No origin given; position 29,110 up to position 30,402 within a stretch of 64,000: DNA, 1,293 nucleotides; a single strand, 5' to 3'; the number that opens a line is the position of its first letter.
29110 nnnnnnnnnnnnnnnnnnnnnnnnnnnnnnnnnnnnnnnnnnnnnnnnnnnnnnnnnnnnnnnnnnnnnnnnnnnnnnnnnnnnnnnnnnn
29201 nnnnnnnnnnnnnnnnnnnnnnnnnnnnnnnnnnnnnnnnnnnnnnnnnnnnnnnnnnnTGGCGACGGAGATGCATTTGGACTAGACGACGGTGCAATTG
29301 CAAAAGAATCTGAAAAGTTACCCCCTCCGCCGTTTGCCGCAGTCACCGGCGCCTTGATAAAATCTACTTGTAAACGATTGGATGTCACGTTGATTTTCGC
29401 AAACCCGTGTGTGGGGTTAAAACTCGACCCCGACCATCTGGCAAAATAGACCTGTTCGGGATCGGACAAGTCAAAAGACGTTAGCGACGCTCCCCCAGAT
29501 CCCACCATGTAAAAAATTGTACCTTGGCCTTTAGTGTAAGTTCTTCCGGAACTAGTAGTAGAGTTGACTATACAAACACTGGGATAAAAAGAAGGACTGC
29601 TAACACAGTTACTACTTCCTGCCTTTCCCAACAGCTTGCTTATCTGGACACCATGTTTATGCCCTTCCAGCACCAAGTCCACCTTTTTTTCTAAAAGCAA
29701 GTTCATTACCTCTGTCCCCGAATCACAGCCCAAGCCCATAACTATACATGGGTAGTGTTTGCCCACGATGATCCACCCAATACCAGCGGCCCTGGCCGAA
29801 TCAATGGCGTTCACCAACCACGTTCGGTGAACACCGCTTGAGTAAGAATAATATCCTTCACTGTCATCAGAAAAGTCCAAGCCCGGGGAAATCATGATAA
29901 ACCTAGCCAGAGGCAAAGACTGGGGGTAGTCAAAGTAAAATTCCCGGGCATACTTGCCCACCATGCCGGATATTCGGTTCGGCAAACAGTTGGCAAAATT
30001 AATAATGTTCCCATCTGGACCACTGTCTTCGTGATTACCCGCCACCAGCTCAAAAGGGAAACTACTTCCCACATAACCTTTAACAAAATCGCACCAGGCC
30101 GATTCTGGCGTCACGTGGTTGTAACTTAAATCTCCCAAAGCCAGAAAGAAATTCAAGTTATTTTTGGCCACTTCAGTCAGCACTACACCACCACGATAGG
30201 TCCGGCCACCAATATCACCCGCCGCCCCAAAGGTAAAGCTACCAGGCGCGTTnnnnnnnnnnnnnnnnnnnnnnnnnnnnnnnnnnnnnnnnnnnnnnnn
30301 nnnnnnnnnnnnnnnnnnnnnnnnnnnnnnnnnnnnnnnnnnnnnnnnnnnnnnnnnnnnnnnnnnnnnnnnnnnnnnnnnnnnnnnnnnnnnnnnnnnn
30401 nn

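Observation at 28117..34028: Tandem giant surface metallophosphoesterases carrying a cohesin-like module in one and dockerin-like Ca-binding repeats in the other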

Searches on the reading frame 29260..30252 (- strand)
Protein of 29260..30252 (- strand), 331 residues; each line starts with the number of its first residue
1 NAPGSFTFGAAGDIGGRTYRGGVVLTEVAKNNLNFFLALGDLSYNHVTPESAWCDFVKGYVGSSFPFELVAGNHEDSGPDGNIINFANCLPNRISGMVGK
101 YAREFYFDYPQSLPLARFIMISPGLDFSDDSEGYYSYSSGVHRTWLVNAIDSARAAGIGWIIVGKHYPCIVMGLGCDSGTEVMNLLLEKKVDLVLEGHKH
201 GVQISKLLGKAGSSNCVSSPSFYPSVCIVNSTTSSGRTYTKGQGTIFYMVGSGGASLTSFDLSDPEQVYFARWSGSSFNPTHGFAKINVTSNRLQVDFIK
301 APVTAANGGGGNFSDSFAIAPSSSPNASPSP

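Call 50: search_solved_structures(query=window:29260-30252:-, max_evalue=1)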
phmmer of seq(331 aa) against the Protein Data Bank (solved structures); distinct sequences matched with E-value up to 1: 7.
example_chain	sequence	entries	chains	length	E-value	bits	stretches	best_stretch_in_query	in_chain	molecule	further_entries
3j25_A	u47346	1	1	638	0.37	13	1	221-294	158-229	Tetracycline resistance protein tetM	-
3j9y_w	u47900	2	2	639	0.37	13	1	221-294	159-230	Tetracycline resistance protein TetM | Tetracycline resistance protein TetM from transposon Tn916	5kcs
6mhk_A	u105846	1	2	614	0.38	13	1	210-305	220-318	Polyketide synthase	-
3p2d_A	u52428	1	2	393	0.92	11.7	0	61-124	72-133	Beta-arrestin-2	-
8til_A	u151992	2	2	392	0.92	11.7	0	61-124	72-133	Beta-arrestin-2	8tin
5tv1_A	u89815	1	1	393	0.93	11.7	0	61-124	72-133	Beta-arrestin-2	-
8vj9_A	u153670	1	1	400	0.94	11.7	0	61-124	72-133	Beta-arrestin-2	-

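Call 107: find_related_loci(query=A7, collection=metagenome_contigs, flank=6000)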
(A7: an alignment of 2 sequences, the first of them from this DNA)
Query A7 (315 aa) in metagenome_contigs; peptide patterns used: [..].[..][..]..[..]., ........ (x = any residue, [..] = any of these).
162 stretches matched a pattern; 65 encode a relative of the query (tblastn E <= 1e-3); 65 distinct loci.
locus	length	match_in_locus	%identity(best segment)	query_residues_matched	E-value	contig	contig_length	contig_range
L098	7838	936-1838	53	4-315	1e-97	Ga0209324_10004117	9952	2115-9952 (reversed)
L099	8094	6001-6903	53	4-315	9e-98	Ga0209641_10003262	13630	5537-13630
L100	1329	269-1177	50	2-315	1e-102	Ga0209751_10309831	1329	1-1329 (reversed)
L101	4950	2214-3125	51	1-315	3e-93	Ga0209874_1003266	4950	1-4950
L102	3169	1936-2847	48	1-315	3e-93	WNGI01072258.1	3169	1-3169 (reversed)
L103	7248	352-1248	52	1-315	3e-92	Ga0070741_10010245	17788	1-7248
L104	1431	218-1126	50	2-315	8e-98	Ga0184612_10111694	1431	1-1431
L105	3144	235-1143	47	1-315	6e-92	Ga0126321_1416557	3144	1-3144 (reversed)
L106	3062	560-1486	49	1-315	1e-91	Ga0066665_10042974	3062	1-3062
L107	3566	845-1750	49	1-315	5e-91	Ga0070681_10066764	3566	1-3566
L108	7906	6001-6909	50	1-315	7e-90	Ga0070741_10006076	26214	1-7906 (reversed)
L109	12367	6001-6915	47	1-315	5e-89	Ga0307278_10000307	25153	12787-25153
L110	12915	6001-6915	47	1-315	2e-88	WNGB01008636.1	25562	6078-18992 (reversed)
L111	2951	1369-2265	50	1-315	5e-90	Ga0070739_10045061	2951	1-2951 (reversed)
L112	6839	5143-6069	49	1-315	1e-88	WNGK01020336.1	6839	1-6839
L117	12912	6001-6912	47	1-315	1e-85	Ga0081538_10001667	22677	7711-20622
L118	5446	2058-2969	46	1-315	3e-85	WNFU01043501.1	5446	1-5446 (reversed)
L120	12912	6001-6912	46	1-315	4e-85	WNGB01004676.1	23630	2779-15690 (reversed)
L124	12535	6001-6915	45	1-315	2e-82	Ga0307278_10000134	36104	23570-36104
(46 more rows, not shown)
